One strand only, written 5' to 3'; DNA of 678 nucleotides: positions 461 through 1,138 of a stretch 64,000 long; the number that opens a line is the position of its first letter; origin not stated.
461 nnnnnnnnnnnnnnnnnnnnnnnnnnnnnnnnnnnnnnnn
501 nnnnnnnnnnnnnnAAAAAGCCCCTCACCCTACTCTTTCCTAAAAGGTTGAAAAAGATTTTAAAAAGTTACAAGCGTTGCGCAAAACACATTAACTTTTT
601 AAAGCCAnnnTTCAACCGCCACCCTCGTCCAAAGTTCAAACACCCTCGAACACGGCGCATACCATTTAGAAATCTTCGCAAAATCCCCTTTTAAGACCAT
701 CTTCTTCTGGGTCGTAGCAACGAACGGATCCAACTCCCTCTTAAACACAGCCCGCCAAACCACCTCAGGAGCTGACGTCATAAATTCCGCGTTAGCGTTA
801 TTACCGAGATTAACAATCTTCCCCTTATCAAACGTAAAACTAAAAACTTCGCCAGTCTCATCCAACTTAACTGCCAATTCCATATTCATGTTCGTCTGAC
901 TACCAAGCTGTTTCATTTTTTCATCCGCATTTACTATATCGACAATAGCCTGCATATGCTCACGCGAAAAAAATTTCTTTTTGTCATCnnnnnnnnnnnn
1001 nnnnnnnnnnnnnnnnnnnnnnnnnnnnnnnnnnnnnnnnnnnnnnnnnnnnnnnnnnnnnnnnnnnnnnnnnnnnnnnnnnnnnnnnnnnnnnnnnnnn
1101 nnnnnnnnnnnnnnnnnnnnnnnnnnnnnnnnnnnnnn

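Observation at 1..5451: DHAP-shunt-like MTA / 5'-deoxyadenosine salvage operon with a novel aldolase-SCP2 fusion, a truncated eIF-2B-family paralog, aldehyde dehydrogenase and acyl-CoA ligase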

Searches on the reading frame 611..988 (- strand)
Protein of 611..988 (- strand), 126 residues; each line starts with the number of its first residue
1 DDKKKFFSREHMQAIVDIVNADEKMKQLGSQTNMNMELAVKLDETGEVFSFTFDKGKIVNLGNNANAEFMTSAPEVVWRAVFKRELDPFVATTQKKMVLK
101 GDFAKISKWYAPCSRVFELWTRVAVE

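Call 43: search_protein_representatives(protein=window:611-988:-)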
Query: 126 residues. Proteins with E-value up to 0.001 (for the whole library): 69; up to 1e-10: 41; up to 1e-30: 7. The best 69 are listed.
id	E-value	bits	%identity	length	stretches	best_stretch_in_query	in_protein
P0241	2.7e-46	173.0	63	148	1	3-126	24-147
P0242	9.5e-46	171.2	63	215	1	3-126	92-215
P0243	4.7e-45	169.0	69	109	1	19-126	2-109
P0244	8.2e-45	168.2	62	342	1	3-126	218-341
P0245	1.1e-34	135.6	50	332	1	3-126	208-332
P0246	1.9e-33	131.6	51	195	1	6-125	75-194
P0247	4.5e-31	123.9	48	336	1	5-121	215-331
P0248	2.1e-30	121.8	53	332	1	5-126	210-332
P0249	4.3e-29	117.5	46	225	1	6-124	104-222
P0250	9.6e-29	116.4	46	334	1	3-125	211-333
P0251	3.0e-28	114.8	43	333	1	5-126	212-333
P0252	1.5e-27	112.6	46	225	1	3-126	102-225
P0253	6.9e-27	110.4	45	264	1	3-126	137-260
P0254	5.4e-24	101.1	39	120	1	8-126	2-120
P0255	1.1e-23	100.1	41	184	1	2-126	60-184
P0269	4.6e-17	78.7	32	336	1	4-125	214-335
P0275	2.0e-15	73.5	40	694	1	5-108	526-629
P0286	1.3e-09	54.7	31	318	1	5-125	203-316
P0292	1.7e-06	44.6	26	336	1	3-123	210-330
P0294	2.0e-06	44.4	24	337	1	6-124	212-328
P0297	4.9e-06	43.2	25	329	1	6-125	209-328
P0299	1.1e-05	42.1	28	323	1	2-125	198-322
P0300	1.6e-05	41.5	26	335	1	5-120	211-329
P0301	1.8e-05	41.3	25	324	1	4-126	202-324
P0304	1.6e-04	38.3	22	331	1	4-125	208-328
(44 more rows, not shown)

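Call 44: search_protein_families(library=pfam, proteins=[P0275, P0292, P0294, P0297, P0299, P0300, P0301, P0304, P0286, P0269], max_evalue=0.01)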
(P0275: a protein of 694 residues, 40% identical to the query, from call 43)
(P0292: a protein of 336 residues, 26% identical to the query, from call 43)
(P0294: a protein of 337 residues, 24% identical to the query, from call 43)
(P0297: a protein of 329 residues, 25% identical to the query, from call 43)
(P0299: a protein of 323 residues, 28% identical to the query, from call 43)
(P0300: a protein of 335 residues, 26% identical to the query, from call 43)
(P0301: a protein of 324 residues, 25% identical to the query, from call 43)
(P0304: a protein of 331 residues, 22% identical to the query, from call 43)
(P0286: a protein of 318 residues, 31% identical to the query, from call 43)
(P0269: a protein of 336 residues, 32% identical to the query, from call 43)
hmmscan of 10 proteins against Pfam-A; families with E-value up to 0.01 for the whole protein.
P0275 (694 aa): 6 families
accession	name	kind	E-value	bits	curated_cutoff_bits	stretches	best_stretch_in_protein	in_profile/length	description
PF19864.5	Radical_SAM_N2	-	7.5e-64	214.2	29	1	56-206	1-151/151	Radical SAM proteins, N-terminal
PF00596.27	Aldolase_II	-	4e-26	92.5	22.2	1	368-499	43-182/183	Class II Aldolase and Adducin N-terminal domain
PF04055.27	Radical_SAM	-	4e-15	56.8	29.5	1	247-375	1-130/166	Radical SAM superfamily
PF02036.22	SCP2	-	1.1e-05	26.2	21.3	1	533-625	1-91/101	SCP-2 sterol transfer family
PF02310.24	B12-binding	-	0.00076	19.7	32.1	1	97-176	44-120/121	B12 binding domain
PF00815.25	Histidinol_dh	-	0.0043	16.5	27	1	659-692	377-410/411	Histidinol dehydrogenase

P0292 (336 aa): 2 families
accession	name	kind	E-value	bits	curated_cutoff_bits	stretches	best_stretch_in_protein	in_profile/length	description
PF00596.27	Aldolase_II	-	2.1e-36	126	22.2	1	11-182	2-181/183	Class II Aldolase and Adducin N-terminal domain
PF02036.22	SCP2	-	0.00099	19.9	21.3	1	250-319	29-99/101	SCP-2 sterol transfer family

P0294 (337 aa): 2 families
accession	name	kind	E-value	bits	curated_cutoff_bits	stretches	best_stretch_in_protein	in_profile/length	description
PF00596.27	Aldolase_II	-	1.3e-35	123.4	22.2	1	11-183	1-182/183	Class II Aldolase and Adducin N-terminal domain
PF02036.22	SCP2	-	4.6e-05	24.1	21.3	1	252-313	34-96/101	SCP-2 sterol transfer family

P0297 (329 aa): 2 families
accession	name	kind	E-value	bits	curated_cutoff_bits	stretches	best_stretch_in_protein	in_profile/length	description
PF00596.27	Aldolase_II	-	1.1e-39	136.6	22.2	1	10-181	3-182/183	Class II Aldolase and Adducin N-terminal domain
PF02036.22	SCP2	-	0.0034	18.1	21.3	1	237-310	19-94/101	SCP-2 sterol transfer family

P0299 (323 aa): 4 families
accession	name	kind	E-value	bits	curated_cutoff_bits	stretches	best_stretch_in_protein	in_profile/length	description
PF00596.27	Aldolase_II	-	6.5e-39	134.2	22.2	1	6-175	1-179/183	Class II Aldolase and Adducin N-terminal domain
PF14864.11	Alkyl_sulf_C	-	0.00011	22.9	27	0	228-311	30-114/125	Alkyl sulfatase C-terminal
PF02036.22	SCP2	-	0.0044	17.8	21.3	1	230-296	20-87/101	SCP-2 sterol transfer family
PF11347.14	CRR42-like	-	0.0098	16.2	25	0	25-42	43-60/62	Protein CHLORORESPIRATORY REDUCTION 42-like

P0300 (335 aa): 3 families
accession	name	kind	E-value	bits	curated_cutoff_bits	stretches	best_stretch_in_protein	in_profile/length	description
PF00596.27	Aldolase_II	-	2.5e-44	151.8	22.2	1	11-182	1-181/183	Class II Aldolase and Adducin N-terminal domain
PF02036.22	SCP2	-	2.7e-06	28.1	21.3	1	236-315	15-93/101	SCP-2 sterol transfer family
PF14864.11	Alkyl_sulf_C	-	4.7e-06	27.3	27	1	241-317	33-108/125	Alkyl sulfatase C-terminal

P0301 (324 aa): 1 family
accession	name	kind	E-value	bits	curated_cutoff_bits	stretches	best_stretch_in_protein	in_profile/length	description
PF00596.27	Aldolase_II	-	5.6e-33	114.8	22.2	1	10-181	2-182/183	Class II Aldolase and Adducin N-terminal domain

P0304 (331 aa): 2 families
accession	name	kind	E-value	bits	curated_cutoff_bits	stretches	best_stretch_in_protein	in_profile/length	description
PF00596.27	Aldolase_II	-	6.1e-39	134.2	22.2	1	12-182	2-181/183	Class II Aldolase and Adducin N-terminal domain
PF02036.22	SCP2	-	4.3e-05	24.2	21.3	1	245-312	28-96/101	SCP-2 sterol transfer family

P0286 (318 aa): 2 families
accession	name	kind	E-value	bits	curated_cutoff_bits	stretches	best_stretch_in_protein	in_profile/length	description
PF00596.27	Aldolase_II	-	3e-42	145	22.2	1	6-177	1-181/183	Class II Aldolase and Adducin N-terminal domain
PF02036.22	SCP2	-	2.4e-05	25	21.3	1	233-299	26-95/101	SCP-2 sterol transfer family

P0269 (336 aa): 2 families
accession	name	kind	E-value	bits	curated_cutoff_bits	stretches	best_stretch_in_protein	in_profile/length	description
PF00596.27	Aldolase_II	-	1.9e-41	142.4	22.2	1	15-186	1-181/183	Class II Aldolase and Adducin N-terminal domain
PF02036.22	SCP2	-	8.1e-07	29.8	21.3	1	240-312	15-89/101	SCP-2 sterol transfer family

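Call 45: list_cluster_members(proteins=[P0275, P0292, P0294, P0297, P0299, P0300, P0301, P0304, P0286, P0269])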
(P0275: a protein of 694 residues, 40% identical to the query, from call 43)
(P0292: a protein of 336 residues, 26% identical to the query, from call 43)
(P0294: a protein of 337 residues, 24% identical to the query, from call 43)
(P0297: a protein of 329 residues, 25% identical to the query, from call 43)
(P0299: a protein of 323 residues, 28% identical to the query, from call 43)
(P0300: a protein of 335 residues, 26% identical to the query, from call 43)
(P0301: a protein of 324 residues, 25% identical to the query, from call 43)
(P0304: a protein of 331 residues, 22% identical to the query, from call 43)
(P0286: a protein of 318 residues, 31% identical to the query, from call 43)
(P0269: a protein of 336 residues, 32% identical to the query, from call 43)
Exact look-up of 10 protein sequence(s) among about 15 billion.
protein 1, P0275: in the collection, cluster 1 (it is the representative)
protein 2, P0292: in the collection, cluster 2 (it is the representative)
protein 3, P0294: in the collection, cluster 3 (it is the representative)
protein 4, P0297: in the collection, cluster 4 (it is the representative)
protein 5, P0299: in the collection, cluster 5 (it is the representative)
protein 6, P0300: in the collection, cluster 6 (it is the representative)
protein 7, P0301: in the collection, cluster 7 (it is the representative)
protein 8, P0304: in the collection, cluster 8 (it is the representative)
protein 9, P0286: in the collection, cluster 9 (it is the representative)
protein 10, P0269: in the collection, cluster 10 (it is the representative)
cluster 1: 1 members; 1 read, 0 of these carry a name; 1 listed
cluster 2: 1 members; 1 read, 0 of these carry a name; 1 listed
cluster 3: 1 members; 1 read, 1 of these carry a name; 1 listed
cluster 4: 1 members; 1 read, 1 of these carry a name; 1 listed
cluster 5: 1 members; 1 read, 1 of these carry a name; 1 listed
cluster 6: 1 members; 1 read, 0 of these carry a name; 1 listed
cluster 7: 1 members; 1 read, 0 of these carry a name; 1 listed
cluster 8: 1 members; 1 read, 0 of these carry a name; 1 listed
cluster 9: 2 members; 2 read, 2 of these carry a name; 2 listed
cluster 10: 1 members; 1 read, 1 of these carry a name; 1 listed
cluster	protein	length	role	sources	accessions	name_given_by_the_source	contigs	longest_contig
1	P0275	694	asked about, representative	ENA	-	-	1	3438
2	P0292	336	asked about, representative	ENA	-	-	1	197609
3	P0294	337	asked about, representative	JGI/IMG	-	L-fuculose-phosphate aldolase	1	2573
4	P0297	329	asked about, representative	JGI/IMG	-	L-fuculose-phosphate aldolase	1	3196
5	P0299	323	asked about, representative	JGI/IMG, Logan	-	L-fuculose-phosphate aldolase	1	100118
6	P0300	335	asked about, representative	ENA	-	-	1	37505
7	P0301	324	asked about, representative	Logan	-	-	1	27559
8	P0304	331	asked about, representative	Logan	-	-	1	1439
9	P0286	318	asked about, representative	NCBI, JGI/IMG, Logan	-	L-fuculose-phosphate aldolase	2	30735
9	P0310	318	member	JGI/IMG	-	L-fuculose-phosphate aldolase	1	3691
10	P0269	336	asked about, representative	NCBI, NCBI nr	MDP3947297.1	MAG: class II aldolase/adducin family protein [bacterium] | class II aldolase/adducin family protein [bacterium]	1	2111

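Call 49: find_homologous_proteins(query=A4, max_evalue=1e-10)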
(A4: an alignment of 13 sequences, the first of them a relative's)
Query A4 (13 sequences) (318 aa, profile of the alignment): 2820 proteins with E <= 1e-10 among 8000 candidates; the best 120 are listed.
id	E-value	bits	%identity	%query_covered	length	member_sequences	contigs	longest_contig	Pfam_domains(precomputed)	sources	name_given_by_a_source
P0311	9.5e-133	461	36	99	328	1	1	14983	PF00596.28,PF02036.23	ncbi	-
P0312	7.2e-128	445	40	99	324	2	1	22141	PF00596.28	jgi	jgi:L-fuculose-phosphate aldolase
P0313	2.7e-124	433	40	97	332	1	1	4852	PF00596.28,PF02036.23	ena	-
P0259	4.3e-123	429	42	99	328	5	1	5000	PF00596.28,PF02036.23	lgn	-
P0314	1.3e-122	427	37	99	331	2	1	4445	PF00596.28,PF02036.23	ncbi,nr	ncbi:MAG: class II aldolase/adducin family protein [Candidatus Omnitrophica bacterium]|nr:class II a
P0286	2.7e-117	410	100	100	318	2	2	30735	PF00596.28,PF02036.23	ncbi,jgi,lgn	jgi:L-fuculose-phosphate aldolase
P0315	6.9e-112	392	35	99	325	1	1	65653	PF00596.28,PF02036.23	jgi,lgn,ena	-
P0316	3.0e-110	387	38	97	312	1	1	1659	PF00596.28,PF02036.23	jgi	jgi:L-fuculose-phosphate aldolase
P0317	6.3e-109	382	39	98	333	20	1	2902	PF00596.28,PF02036.23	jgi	-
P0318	1.6e-108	381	31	100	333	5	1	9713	PF00596.28,PF02036.23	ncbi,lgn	-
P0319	8.6e-108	379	33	100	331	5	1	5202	PF00596.28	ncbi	-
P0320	3.3e-107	377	32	99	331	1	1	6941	PF00596.28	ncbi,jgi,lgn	jgi:L-fuculose-phosphate aldolase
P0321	3.4e-107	377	32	99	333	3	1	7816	PF00596.28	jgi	-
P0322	3.8e-107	376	32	100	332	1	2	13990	PF00596.28,PF02036.23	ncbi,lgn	ncbi:MAG: class II aldolase/adducin family protein [Candidatus Binatia bacterium]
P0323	5.3e-107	376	32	99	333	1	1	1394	PF00596.28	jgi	jgi:L-fuculose-phosphate aldolase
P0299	1.2e-106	375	27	99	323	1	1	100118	PF00596.28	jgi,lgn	jgi:L-fuculose-phosphate aldolase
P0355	1.1e-104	368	30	100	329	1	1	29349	PF00596.28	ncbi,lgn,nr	ncbi:MAG: class II aldolase/adducin family protein [Deltaproteobacteria bacterium]|nr:class II aldol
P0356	1.1e-104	368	29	100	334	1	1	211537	PF00596.28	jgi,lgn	jgi:L-fuculose-phosphate aldolase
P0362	2.6e-104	367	31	100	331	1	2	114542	PF00596.28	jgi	jgi:L-fuculose-phosphate aldolase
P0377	1.7e-103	365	34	98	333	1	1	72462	PF00596.28,PF02036.23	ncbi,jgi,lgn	-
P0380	1.9e-103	364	31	100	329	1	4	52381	PF00596.28,PF02036.23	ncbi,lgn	-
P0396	4.7e-103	363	29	100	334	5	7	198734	PF00596.28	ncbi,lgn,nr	ncbi:MAG TPA: class II aldolase/adducin family protein [Methylomirabilota bacterium]|nr:class II ald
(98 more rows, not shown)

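Call 50: find_encoding_contigs(protein=P0396, flank=10000, max_places=2)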
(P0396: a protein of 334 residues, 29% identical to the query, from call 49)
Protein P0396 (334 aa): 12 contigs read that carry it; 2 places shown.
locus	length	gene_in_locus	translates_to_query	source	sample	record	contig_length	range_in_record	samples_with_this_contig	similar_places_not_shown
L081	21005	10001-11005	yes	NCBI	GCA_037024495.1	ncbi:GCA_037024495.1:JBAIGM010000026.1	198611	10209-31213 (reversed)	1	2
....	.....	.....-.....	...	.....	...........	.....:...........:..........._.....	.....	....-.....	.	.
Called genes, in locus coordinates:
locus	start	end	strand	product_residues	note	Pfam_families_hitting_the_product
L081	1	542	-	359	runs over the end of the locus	PF01547:SBP_bac_1 (weak), PF13416:SBP_bac_8, PF13531:SBP_bac_11, PF13343:SBP_bac_6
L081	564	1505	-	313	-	PF01073:3Beta_HSD, PF01370:Epimerase, PF16363:GDP_Man_Dehyd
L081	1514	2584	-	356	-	PF13531:SBP_bac_11, PF01547:SBP_bac_1, PF13416:SBP_bac_8, PF13343:SBP_bac_6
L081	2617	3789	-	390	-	PF12697:Abhydrolase_6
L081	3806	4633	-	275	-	PF01522:Polysacc_deac_1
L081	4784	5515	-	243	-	PF23023:Anti-Pycsar_Apyc1, PF00753:Lactamase_B, PF12706:Lactamase_B_2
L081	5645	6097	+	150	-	PF22381:Staph_reg_Sar_Rot, PF12802:MarR_2, PF01047:MarR, PF13463:HTH_27 (weak)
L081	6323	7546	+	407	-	PF13183:Fer4_8 (weak), PF02754:CCG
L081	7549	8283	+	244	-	PF01048:PNP_UDP_1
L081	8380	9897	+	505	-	PF01008:IF-2B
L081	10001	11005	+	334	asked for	PF00596:Aldolase_II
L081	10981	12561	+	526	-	PF00501:AMP-binding, PF13193:AMP-binding_C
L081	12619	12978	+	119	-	-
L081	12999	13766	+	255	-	PF22624:AASDHPPT_N, PF01648:ACPS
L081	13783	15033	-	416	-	PF01969:Ni_insertion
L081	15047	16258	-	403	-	PF02129:Peptidase_S15 (weak), PF12146:Hydrolase_4 (weak), PF00326:Peptidase_S9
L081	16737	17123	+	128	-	PF00507:Oxidored_q4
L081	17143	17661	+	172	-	PF01058:Oxidored_q6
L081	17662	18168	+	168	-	PF00329:Complex1_30kDa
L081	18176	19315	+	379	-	PF00346:Complex1_49kDa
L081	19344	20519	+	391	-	PF00146:NADHdh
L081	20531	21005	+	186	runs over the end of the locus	PF14697:Fer4_21 (faint), PF12797:Fer4_2 (faint), PF12837:Fer4_6 (faint), PF13237:Fer4_10 (weak), PF12838:Fer4_7, PF13484:Fer4_16 (faint), PF00037:Fer4 (weak)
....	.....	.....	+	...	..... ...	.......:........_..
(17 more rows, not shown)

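Call 51: find_encoding_contigs(protein=P0356, flank=10000, max_places=1)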
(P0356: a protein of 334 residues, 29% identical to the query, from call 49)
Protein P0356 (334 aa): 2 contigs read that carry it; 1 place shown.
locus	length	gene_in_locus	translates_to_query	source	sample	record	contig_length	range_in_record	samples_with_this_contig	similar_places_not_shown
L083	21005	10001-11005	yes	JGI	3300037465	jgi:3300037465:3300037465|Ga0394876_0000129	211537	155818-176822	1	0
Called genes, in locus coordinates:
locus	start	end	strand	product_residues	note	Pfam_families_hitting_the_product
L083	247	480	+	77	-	-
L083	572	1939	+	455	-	PF06144:DNA_pol3_delta (weak), PF21694:DNA_pol3_delta_C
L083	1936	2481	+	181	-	PF07894:SACK1, PF13091:PLDc_2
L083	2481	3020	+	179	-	-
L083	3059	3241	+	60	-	-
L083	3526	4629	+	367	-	PF00768:Peptidase_S11, PF13354:Beta-lactamase2, PF05036:SPOR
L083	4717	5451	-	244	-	PF23023:Anti-Pycsar_Apyc1, PF00753:Lactamase_B, PF12706:Lactamase_B_2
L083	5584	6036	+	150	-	PF22381:Staph_reg_Sar_Rot, PF12802:MarR_2, PF01047:MarR, PF13463:HTH_27 (faint)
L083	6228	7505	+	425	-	PF13183:Fer4_8 (weak), PF02754:CCG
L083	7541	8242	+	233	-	PF01048:PNP_UDP_1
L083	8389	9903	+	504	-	PF01008:IF-2B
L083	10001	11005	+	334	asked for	PF00596:Aldolase_II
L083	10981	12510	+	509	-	PF00501:AMP-binding, PF13193:AMP-binding_C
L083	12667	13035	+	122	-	-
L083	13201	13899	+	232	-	PF22624:AASDHPPT_N, PF01648:ACPS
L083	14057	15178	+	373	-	PF13776:DUF4172, PF02661:Fic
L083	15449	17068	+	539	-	PF02738:MoCoBD_1, PF20256:MoCoBD_2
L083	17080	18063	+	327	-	PF00941:FAD_binding_5, PF03450:CO_deh_flav_C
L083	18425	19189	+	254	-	-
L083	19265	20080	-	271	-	PF00089:Trypsin, PF13365:Trypsin_2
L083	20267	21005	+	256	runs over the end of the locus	-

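Call 52: find_encoding_contigs(protein=P0355, flank=10000, max_places=1)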
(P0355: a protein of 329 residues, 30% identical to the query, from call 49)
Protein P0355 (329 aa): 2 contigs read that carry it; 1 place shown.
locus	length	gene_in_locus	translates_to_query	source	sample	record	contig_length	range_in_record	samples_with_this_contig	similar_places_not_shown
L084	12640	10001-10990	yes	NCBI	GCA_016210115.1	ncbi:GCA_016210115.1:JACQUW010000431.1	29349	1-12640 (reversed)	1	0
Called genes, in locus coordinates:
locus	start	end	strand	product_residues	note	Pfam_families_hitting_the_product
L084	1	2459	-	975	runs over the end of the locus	PF00176:SNF2-rel_dom, PF04851:ResIII (weak), PF00270:DEAD (weak), PF00271:Helicase_C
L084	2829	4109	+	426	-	PF09338:Gly_reductase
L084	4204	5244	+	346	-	PF07355:GRDB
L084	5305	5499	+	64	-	-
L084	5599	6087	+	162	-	PF22381:Staph_reg_Sar_Rot, PF01047:MarR, PF12802:MarR_2, PF13463:HTH_27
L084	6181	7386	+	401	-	PF13183:Fer4_8 (weak), PF02754:CCG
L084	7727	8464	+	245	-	PF01048:PNP_UDP_1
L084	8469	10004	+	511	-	PF01008:IF-2B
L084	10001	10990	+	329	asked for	PF00596:Aldolase_II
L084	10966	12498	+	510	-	PF00501:AMP-binding, PF13193:AMP-binding_C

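Call 55: search_protein_families(library=pfam, proteins=[L081:12619-12978:+, L083:12667-13035:+, L081:6323-7546:+, L081:8380-9897:+, L081:10981-12561:+, L081:12999-13766:+], max_evalue=1)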
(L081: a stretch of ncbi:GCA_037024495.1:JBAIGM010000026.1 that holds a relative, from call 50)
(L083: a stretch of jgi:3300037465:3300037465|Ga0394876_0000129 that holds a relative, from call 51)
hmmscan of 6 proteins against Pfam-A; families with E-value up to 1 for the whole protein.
L081:12619-12978:+ (119 aa): 0 families

L083:12667-13035:+ (122 aa): 0 families

L081:6323-7546:+ (407 aa): 5 families
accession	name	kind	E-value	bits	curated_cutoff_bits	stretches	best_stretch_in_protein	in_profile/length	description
PF02754.22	CCG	-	4.1e-28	97.8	20.6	2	299-386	1-84/85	Cysteine-rich domain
PF13183.11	Fer4_8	-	7.9e-06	26.8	27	1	28-106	3-64/68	4Fe-4S dicluster domain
PF13187.11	Fer4_9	-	0.0076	16.7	27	0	95-106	1-12/52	4Fe-4S dicluster domain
PF13534.11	Fer4_17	-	0.044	14.8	22.2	1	30-106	2-56/61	4Fe-4S dicluster domain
PF12838.12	Fer4_7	-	0.85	10.6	27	1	87-107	29-49/52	4Fe-4S dicluster domain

L081:8380-9897:+ (505 aa): 1 family
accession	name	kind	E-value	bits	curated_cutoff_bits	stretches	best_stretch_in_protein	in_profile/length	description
PF01008.23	IF-2B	-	2.9e-55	187.9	22.4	2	59-321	11-272/280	Initiation factor 2 subunit family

L081:10981-12561:+ (526 aa): 2 families
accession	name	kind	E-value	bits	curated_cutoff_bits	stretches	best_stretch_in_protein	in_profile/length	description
PF00501.34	AMP-binding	-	6.4e-85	285.7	29.9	1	17-373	2-384/384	AMP-binding enzyme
PF13193.12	AMP-binding_C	-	4.9e-17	63.1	24.5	1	423-498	1-76/76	AMP-binding enzyme C-terminal domain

L081:12999-13766:+ (255 aa): 3 families
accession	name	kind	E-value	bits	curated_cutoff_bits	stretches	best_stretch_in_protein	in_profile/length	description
PF01648.25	ACPS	-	2.3e-19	69.9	25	1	127-227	2-110/111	4'-phosphopantetheinyl transferase superfamily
PF22624.1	AASDHPPT_N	-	5.8e-08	33.3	27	1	40-119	14-95/100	4'-phosphopantetheinyl transferase, N-terminal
PF00041.27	fn3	-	0.2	12.3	25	1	187-230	26-69/84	Fibronectin type III domain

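Call 56: find_encoding_contigs(protein=P0286, flank=10000, max_places=1)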
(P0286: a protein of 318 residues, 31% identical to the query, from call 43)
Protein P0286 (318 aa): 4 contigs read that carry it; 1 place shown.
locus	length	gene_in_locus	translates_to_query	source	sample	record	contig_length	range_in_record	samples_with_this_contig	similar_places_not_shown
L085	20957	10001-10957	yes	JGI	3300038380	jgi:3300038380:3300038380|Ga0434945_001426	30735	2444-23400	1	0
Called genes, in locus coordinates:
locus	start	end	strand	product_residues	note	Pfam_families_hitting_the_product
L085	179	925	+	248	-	PF04773:FecR (weak)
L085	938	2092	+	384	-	PF10082:BBP2_2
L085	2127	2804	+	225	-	PF19567:CpsB_CapC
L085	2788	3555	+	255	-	PF00483:NTP_transferase, PF12804:NTP_transf_3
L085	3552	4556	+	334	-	PF01073:3Beta_HSD, PF01370:Epimerase, PF02719:Polysacc_synt_2, PF04321:RmlD_sub_bind, PF07993:NAD_binding_4, PF16363:GDP_Man_Dehyd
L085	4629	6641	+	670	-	PF00912:Transgly, PF00905:Transpeptidase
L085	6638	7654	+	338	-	PF04055:Radical_SAM, PF06463:Mob_synth_C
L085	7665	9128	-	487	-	PF01139:RtcB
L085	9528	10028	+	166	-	PF01008:IF-2B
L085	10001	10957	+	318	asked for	PF00596:Aldolase_II, PF02036:SCP2 (faint)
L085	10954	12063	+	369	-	PF05222:AlaDh_PNT_N, PF01262:AlaDh_PNT_C, PF02826:2-Hacid_dh_C (weak)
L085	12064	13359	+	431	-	PF01144:CoA_trans (faint), PF02550:AcetylCoA_hydro, PF13336:AcetylCoA_hyd_C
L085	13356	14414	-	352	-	PF01266:DAO (weak), PF07992:Pyr_redox_2 (weak), PF13450:NAD_binding_8 (faint), PF01494:FAD_binding_3 (weak)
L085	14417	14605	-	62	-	-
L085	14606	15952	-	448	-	PF00501:AMP-binding, PF14535:AMP-binding_C_2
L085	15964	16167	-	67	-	PF09723:Zn_ribbon_8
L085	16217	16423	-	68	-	-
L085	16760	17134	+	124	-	-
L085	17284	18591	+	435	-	PF01676:Metalloenzyme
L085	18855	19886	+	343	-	PF01966:HD, PF13286:HD_assoc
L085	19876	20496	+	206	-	PF01209:Ubie_methyltran, PF13489:Methyltransf_23, PF13847:Methyltransf_31, PF08241:Methyltransf_11, PF08242:Methyltransf_12, PF13649:Methyltransf_25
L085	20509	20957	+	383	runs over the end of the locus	PF00083:Sugar_tr (weak), PF07690:MFS_1, PF12832:MFS_1_like, PF07690:MFS_1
